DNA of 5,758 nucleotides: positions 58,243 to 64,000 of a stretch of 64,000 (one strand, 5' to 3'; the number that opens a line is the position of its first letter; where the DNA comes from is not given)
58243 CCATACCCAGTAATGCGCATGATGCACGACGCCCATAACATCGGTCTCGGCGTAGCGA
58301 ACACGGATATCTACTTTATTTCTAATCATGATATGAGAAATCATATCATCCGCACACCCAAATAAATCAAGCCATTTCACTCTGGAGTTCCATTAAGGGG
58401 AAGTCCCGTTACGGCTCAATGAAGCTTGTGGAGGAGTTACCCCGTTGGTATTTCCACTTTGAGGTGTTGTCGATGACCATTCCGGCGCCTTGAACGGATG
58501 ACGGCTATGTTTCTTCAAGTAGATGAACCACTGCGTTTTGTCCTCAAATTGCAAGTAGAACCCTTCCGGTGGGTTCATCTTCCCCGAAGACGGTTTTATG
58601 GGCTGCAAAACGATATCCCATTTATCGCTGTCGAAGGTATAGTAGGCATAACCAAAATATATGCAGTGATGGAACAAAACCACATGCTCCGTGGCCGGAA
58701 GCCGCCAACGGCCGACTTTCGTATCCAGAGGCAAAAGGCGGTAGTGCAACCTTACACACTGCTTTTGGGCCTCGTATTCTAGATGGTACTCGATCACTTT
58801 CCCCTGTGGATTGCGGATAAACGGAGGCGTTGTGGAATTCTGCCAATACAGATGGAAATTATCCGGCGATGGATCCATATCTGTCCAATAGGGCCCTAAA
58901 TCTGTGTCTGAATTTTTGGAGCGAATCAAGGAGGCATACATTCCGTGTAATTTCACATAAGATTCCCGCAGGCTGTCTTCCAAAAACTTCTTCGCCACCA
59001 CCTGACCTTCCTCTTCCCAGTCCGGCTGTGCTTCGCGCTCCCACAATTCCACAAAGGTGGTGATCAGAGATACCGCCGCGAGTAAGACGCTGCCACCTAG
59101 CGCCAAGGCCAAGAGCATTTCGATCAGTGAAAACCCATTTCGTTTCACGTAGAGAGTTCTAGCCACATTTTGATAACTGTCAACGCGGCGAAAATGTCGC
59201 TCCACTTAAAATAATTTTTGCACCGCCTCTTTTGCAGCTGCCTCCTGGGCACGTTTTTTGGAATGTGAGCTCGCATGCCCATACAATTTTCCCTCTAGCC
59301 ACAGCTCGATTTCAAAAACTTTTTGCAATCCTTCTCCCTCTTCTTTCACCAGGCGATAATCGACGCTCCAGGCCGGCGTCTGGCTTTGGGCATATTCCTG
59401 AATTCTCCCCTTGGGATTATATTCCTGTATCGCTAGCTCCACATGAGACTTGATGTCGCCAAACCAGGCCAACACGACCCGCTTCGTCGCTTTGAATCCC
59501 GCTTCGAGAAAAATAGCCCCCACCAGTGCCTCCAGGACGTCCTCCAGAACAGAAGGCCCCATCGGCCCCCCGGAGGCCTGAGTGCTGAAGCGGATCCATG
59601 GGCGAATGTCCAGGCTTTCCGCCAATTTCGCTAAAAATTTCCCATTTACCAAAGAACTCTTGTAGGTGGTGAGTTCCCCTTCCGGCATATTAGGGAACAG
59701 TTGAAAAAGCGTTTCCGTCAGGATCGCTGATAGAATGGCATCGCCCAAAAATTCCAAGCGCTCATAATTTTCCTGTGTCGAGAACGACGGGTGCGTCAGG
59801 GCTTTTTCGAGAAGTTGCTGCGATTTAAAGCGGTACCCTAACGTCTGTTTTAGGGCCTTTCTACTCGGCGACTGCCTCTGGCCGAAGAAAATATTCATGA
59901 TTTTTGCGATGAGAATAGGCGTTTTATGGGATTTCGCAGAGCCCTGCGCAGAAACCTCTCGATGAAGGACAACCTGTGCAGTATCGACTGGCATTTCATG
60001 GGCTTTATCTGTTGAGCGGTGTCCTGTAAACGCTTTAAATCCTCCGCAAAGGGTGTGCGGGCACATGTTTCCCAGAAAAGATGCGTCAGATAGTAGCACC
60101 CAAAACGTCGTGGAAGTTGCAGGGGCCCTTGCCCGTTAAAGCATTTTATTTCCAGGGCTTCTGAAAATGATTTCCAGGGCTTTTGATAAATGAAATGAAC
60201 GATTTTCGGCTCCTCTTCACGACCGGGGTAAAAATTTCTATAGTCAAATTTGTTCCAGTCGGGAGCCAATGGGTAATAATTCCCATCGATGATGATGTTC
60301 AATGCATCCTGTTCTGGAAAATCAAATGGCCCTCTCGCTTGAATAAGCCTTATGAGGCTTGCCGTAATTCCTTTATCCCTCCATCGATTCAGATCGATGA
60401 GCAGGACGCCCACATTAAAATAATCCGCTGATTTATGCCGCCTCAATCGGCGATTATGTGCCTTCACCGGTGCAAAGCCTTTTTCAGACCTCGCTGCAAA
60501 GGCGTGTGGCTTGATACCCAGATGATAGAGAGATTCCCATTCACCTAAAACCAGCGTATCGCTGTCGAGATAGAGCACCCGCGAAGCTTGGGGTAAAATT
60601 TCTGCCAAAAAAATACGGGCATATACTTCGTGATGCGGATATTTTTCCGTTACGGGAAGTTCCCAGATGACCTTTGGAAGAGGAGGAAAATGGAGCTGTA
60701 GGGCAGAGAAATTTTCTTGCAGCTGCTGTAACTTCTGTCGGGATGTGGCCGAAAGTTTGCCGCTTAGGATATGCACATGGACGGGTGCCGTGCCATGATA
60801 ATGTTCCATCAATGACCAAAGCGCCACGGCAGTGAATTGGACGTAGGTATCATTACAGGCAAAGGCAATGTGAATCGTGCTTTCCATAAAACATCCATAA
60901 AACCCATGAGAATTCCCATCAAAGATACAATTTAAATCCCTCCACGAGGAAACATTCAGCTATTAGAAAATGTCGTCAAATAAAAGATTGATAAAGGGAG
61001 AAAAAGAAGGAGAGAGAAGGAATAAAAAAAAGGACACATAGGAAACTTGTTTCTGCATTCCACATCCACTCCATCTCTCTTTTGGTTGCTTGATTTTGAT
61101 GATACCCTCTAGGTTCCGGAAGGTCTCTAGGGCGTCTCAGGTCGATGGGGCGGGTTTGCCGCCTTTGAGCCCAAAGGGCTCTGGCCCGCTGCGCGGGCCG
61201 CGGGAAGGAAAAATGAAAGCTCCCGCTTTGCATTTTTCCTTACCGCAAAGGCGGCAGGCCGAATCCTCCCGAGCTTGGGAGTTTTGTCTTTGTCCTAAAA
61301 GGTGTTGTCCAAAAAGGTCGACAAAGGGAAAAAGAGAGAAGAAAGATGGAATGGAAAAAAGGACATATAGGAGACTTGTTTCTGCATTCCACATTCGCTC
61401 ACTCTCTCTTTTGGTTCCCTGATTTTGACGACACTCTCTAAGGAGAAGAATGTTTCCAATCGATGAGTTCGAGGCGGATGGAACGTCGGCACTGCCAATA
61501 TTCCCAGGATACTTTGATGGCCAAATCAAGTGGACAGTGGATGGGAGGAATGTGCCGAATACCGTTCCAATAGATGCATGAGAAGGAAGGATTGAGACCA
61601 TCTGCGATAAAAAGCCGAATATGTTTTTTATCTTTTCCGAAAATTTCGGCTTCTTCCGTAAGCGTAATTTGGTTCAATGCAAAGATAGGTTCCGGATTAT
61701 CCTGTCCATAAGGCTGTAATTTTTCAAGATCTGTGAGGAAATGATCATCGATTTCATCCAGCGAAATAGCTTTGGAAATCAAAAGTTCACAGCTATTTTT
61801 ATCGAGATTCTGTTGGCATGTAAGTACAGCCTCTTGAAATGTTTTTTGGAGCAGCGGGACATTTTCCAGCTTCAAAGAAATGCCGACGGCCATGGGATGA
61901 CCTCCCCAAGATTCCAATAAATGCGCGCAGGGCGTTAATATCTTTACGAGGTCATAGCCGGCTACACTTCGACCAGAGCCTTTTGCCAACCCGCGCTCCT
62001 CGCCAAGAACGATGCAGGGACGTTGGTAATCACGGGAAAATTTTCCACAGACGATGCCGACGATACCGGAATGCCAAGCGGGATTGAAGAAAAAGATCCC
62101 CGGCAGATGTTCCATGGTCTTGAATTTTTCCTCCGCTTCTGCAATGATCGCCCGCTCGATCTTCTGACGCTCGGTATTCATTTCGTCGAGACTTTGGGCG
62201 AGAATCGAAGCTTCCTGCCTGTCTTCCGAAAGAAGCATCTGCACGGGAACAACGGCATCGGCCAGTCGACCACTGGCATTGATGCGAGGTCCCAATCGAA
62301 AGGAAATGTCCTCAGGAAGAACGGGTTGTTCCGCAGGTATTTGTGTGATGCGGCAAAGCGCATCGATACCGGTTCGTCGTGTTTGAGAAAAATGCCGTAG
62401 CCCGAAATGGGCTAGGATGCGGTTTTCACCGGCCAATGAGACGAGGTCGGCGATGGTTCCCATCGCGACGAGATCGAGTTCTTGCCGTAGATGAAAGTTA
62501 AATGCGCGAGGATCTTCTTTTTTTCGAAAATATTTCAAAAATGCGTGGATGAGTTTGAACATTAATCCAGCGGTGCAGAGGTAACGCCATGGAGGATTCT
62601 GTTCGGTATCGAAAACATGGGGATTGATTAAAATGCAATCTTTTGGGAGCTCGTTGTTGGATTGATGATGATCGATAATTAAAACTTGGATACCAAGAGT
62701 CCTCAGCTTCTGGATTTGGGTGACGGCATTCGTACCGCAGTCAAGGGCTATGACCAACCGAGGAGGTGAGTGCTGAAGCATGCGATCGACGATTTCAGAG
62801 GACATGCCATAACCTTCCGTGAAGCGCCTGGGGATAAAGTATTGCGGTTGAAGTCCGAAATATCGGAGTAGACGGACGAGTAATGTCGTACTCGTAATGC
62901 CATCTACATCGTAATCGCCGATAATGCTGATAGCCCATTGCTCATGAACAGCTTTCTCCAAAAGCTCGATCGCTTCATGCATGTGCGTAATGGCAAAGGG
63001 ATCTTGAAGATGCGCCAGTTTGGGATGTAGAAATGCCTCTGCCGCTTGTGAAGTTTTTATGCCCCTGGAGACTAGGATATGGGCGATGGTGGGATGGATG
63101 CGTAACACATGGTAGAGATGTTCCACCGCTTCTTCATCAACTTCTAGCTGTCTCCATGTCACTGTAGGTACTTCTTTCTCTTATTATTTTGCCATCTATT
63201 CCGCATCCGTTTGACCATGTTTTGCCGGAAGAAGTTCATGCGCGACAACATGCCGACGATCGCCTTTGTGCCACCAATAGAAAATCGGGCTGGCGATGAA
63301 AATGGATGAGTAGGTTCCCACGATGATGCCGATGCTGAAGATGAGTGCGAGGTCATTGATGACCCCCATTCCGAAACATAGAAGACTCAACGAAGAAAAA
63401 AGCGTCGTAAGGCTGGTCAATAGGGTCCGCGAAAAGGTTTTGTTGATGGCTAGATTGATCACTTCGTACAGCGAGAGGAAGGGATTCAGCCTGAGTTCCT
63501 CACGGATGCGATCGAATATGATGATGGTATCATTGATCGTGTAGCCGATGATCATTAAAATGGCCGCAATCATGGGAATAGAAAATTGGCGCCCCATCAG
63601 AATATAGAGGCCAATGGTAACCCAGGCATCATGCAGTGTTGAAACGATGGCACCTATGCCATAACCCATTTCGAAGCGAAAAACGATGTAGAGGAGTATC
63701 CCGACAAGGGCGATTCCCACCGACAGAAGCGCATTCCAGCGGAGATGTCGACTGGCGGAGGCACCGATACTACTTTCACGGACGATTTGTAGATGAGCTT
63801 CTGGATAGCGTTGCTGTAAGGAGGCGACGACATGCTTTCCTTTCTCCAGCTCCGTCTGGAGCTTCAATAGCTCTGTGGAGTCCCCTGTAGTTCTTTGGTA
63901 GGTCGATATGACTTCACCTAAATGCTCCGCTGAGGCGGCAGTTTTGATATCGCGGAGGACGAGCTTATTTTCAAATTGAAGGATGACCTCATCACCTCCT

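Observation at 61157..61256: Dispersed ~100-bp GC-rich element that folds as a four-way (cloverleaf-like) junction, with compensatory changes between copies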

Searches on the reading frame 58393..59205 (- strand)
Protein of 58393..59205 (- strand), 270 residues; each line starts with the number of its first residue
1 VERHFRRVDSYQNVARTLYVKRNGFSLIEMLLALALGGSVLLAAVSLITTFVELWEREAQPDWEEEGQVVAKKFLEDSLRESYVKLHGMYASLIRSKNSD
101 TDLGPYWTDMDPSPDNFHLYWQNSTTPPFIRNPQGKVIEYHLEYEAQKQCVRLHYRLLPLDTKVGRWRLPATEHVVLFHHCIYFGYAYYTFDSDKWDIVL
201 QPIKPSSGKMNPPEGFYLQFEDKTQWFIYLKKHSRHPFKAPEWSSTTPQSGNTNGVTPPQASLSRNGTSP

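Call 50: search_protein_families(library=pfam, proteins=[window:58393-59205:-], max_evalue=0.00001)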
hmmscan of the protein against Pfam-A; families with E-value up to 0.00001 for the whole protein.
window:58393-59205:- (270 aa): 1 family
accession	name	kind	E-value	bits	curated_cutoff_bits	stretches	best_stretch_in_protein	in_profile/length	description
PF07963.17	N_methyl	-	7.1e-06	25.8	21.2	0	21-44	3-26/27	Prokaryotic N-terminal methylation motif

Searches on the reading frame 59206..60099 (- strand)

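Call 50: search_protein_families(library=pfam, proteins=[window:59206-60099:-], max_evalue=0.00001)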
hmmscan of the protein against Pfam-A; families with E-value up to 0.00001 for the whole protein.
window:59206-60099:- (297 aa): 4 families
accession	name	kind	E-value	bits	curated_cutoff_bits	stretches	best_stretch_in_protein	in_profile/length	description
PF14622.11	Ribonucleas_3_3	-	3.9e-28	98.6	35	1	94-212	2-123/128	Ribonuclease-III-like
PF00636.31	Ribonuclease_3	-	1.1e-22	81.1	27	1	113-201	1-102/102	Ribonuclease III domain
PF00035.32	dsrm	-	4.7e-13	49.9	23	1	229-296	1-66/66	Double-stranded RNA binding motif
PF22935.1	RM44_endonuclase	-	3.4e-08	34.1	27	0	115-196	62-139/139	Large ribosomal subunit protein mL44, endonuclease domain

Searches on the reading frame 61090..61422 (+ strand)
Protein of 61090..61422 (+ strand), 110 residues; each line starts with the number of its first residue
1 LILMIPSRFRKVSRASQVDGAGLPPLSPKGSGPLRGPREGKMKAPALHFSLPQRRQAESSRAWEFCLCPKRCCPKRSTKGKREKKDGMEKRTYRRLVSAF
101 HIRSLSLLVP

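Call 50: search_protein_families(library=pfam, proteins=[window:61090-61422:+], max_evalue=0.00001)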
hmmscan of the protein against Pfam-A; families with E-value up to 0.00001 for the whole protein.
window:61090-61422:+ (110 aa): 0 families

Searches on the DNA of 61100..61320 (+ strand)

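Call 8: search_rna_families(source=window, start=61100, end=61320, threshold=evalue, max_evalue=10)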
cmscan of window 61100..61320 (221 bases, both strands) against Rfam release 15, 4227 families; matches with E-value up to 10: 18.
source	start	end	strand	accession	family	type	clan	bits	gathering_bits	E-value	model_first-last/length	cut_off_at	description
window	61158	61304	+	RF01084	TLS-PK3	Cis-reg;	-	22.8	80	0.0048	1-129/129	no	Pseudoknot of tRNA-like structure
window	61200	61246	-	RF04185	MIR2118_2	Gene; miRNA;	-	19.3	120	0.17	1-106/106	no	MIR2118_2 microRNA precursor family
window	61207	61239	+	RF04269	mir-373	Gene; miRNA;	-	18.9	69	0.31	1-69/69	no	mir-373 microRNA precursor family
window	61200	61246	+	RF00766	mir-335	Gene; miRNA;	-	18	64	0.14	20-63/92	no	mir-335 microRNA precursor family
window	61198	61248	+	RF04125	MIR9408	Gene; miRNA;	-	17.4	90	0.55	1-117/117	no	MIR9408 microRNA precursor family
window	61182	61237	+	RF02162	XIST_A_REPEAT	Gene; sRNA;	-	16.5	33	0.14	1-37/37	no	XIST RNA A repeat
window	61201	61245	+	RF03571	mir-734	Gene; miRNA;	-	15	100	3.1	1-93/93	no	mir-734 microRNA precursor family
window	61205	61295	+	RF00558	L20_leader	Cis-reg; leader;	-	14.9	58.7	1.5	1-127/127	no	Ribosomal protein L20 leader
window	61182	61261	+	RF03509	mir-4660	Gene; miRNA;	-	14.4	87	3.4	1-86/86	no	mir-4660 microRNA precursor family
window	61199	61247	+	RF03629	mir-641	Gene; miRNA;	-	14.1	100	4.9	1-98/98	no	mir-641 microRNA precursor family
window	61141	61297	-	RF02876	AS-pc02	Gene; antisense;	-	13.9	40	0.21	1-185/185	no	Antisense to pHK01_099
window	61203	61244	+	RF02337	GlsR8_miR10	Gene; snRNA; snoRNA; CD-box;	-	13.9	100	2.3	1-70/70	no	Giardia snoRNA GlsR8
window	61199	61247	-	RF04242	mir-5595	Gene; miRNA;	-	13.2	100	9.2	1-72/72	no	mir-5595 microRNA precursor family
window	61140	61176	+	RF01297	sR40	Gene; snRNA; snoRNA; CD-box;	-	13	50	2.4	1-61/61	no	Small nucleolar RNA sR40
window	61213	61294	-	RF02508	Atu_Ti4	Gene; sRNA;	-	13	40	4.4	1-107/107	no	Rhizobiales sRNA Atu_Ti4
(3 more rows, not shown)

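Call 78: search_dna_similar(query=window:61118-61290:+, collection=plasmids, mode=distant, max_evalue=0.001, max_rows=10)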
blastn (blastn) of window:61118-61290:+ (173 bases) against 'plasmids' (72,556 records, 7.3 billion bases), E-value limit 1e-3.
No match.

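Call 79: search_dna_similar(query=window:61118-61290:+, collection=phages, mode=distant, max_evalue=0.001, max_rows=10)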
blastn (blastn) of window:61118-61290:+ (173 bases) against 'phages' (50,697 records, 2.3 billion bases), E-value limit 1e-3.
No match.

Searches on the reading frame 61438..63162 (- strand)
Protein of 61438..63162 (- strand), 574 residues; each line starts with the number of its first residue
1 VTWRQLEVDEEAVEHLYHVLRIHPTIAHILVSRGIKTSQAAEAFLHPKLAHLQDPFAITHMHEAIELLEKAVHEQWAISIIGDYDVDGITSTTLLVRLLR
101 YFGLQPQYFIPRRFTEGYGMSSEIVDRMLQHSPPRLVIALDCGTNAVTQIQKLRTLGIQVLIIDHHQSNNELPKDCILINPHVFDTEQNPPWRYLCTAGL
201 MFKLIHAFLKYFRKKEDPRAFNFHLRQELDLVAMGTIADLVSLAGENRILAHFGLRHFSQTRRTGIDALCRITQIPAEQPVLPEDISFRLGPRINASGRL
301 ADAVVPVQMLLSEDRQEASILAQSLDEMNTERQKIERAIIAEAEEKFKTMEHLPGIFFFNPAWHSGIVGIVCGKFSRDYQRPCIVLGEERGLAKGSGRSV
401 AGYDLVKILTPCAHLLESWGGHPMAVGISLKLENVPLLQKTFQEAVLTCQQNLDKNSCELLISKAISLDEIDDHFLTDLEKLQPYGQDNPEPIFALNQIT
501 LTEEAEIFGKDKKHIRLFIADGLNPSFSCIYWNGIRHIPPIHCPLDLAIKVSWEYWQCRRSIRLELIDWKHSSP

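Call 18: search_protein_families(library=pfam, proteins=[window:61438-63162:-])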
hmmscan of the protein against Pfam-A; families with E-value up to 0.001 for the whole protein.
window:61438-63162:- (574 aa): 3 families
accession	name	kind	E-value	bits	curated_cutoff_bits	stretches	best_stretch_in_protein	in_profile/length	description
PF01368.27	DHH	-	8.4e-23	81.4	28.1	1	78-236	2-125/125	DHH family, N-terminal domain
PF17768.7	RecJ_OB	-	2.9e-20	72.8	27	1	465-568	4-107/107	RecJ OB domain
PF02272.25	DHHA1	-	3.3e-11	44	25.9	1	360-446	10-100/102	DHHA1 domain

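Call 35: find_homologous_proteins(query=window:61438-63162:-, max_evalue=1e-30)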
Query window:61438-63162:- (574 aa): 7969 proteins with E <= 1e-30 among 8000 candidates; the best 120 are listed.
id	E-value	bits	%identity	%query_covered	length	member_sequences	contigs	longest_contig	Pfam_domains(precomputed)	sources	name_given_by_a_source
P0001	0.0e+0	1247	93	100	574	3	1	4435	PF01368.28,PF17768.8,PF02272.25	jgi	jgi:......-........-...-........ exonuclease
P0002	2.4e-267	906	87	78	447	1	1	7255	PF01368.28,PF17768.8,PF02272.25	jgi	jgi:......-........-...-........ exonuclease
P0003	3.7e-265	899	68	100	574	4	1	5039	PF01368.28,PF17768.8,PF02272.25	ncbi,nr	ncbi:MAG: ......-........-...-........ exonuclease RecJ [Puniceicoccales bacterium]|nr:single-strand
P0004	7.3e-263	892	68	100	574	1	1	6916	PF01368.28,PF17768.8,PF02272.25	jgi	-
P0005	2.4e-262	890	75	90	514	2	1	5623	PF01368.28,PF17768.8,PF02272.25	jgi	jgi:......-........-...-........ exonuclease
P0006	2.7e-262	890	68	100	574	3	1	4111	PF01368.28,PF17768.8,PF02272.25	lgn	-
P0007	2.3e-180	619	49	99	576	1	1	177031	PF01368.28,PF17768.8,PF02272.25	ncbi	-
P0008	2.8e-180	619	48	99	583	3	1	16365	PF01368.28,PF17768.8,PF02272.25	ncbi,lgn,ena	-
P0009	1.4e-179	617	50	99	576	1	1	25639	PF01368.28,PF17768.8,PF02272.25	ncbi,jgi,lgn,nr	ncbi:MAG: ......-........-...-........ exonuclease RecJ [Puniceicoccales bacterium]|jgi:single-stran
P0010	1.7e-176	606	48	99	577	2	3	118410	PF01368.28,PF17768.8,PF02272.25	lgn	-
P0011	1.0e-174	601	47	100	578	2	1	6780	PF01368.28,PF17768.8,PF02272.25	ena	-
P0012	5.6e-169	582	47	99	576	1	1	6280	PF01368.28,PF17768.8,PF02272.25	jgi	jgi:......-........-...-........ exonuclease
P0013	9.6e-169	581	47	99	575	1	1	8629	PF01368.28,PF17768.8,PF02272.25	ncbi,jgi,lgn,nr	ncbi:MAG: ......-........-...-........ exonuclease RecJ [Puniceicoccales bacterium]|jgi:single-stran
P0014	1.4e-168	580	47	99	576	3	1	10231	PF01368.28,PF17768.8,PF02272.25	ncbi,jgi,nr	ncbi:MAG: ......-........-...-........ exonuclease RecJ [Puniceicoccales bacterium]|jgi:single-stran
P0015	2.1e-168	580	47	99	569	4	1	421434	PF01368.28,PF17768.8,PF02272.25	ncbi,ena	-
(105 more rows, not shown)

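Call 36: find_encoding_contigs(protein=P0001, flank=10000, max_places=4)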
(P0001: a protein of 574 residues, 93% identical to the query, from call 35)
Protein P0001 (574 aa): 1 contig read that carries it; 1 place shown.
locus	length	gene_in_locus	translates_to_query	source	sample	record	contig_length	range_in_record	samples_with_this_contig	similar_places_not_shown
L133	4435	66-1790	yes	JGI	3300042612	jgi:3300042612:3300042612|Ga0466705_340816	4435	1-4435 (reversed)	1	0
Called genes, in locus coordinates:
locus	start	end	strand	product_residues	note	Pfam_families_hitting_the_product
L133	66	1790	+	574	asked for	PF01368:DHH, PF02272:DHHA1, PF17768:RecJ_OB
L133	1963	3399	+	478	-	PF00890:FAD_binding_2 (weak), PF01266:DAO (weak), PF01593:Amino_oxidase, PF03486:HI0933_like (faint), PF07992:Pyr_redox_2 (faint), PF12831:FAD_oxidored (weak), PF13450:NAD_binding_8, PF13738:Pyr_redox_3 (faint)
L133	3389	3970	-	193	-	PF00578:AhpC-TSA, PF08534:Redoxin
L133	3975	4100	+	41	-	-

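Call 37: find_encoding_contigs(protein=P0002, flank=10000, max_places=4)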
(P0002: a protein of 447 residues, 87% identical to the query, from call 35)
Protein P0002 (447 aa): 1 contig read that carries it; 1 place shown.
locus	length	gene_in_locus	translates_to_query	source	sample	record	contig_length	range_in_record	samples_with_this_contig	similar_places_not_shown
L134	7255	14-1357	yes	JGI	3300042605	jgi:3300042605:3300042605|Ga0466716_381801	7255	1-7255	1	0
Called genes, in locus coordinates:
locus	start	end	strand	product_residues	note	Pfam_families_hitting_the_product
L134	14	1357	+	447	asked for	PF01368:DHH, PF02272:DHHA1, PF17768:RecJ_OB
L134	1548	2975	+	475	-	PF00890:FAD_binding_2 (weak), PF01266:DAO (faint), PF01593:Amino_oxidase, PF03486:HI0933_like (faint), PF07992:Pyr_redox_2 (faint), PF12831:FAD_oxidored (weak), PF13450:NAD_binding_8, PF13738:Pyr_redox_3 (weak)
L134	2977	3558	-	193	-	PF00578:AhpC-TSA, PF08534:Redoxin, PF10417:1-cysPrx_C (weak)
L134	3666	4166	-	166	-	-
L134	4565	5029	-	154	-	-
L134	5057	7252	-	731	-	-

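Call 38: find_encoding_contigs(protein=P0005, flank=10000, max_places=4)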
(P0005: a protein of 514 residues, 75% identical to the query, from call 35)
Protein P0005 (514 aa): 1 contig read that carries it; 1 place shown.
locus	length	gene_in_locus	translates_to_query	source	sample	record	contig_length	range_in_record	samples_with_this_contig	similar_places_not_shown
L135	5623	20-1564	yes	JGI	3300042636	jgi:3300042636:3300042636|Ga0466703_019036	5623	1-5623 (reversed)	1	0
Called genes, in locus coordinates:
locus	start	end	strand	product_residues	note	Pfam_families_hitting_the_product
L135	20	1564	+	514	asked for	PF01368:DHH, PF02272:DHHA1, PF17768:RecJ_OB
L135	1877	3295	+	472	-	PF00890:FAD_binding_2 (weak), PF01266:DAO (weak), PF01593:Amino_oxidase, PF03486:HI0933_like (faint), PF07992:Pyr_redox_2 (faint), PF12831:FAD_oxidored (weak), PF13450:NAD_binding_8, PF13738:Pyr_redox_3 (faint)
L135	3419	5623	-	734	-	?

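Call 40: find_encoding_contigs(protein=P0004, flank=10000, max_places=4)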
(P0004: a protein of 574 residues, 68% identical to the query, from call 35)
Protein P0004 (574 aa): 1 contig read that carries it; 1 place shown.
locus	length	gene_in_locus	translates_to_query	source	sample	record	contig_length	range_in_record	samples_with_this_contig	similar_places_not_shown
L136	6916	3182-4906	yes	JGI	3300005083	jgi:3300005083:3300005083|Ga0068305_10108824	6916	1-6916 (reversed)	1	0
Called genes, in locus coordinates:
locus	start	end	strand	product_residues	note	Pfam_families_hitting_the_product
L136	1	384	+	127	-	?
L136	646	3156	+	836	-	PF07549:Sec_GG (faint), PF21760:SecD_1st, PF22599:SecDF_P1_head, PF03176:MMPL, PF02355:SecD_SecF_C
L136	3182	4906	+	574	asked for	PF01368:DHH, PF02272:DHHA1, PF17768:RecJ_OB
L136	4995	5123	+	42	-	-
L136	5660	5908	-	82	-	-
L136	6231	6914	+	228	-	?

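Call 41: find_encoding_contigs(protein=P0006, flank=10000, max_places=4)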
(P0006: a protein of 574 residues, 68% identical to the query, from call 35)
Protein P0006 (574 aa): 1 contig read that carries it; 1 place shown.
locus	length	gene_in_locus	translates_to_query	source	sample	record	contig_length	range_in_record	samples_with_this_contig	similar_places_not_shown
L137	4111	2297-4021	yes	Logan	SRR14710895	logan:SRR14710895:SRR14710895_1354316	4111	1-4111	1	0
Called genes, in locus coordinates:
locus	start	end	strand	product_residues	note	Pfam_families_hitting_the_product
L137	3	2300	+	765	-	?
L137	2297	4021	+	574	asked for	PF01368:DHH, PF02272:DHHA1, PF17768:RecJ_OB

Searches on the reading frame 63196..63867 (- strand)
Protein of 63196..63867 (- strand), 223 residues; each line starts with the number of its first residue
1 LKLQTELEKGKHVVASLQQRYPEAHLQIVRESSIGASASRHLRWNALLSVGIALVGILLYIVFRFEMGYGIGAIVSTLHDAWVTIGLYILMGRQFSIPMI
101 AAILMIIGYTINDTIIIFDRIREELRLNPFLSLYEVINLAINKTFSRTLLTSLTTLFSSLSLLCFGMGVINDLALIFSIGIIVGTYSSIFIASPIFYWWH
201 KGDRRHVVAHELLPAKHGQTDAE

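Call 50: search_protein_families(library=pfam, proteins=[window:63196-63867:-], max_evalue=0.00001)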
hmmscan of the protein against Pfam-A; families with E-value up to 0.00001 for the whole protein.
window:63196-63867:- (223 aa): 1 family
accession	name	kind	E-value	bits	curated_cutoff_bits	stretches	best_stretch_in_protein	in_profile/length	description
PF02355.23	SecD_SecF_C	-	3e-59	200.1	20.5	1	23-201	11-188/189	Protein export membrane protein SecD/SecF, C-terminal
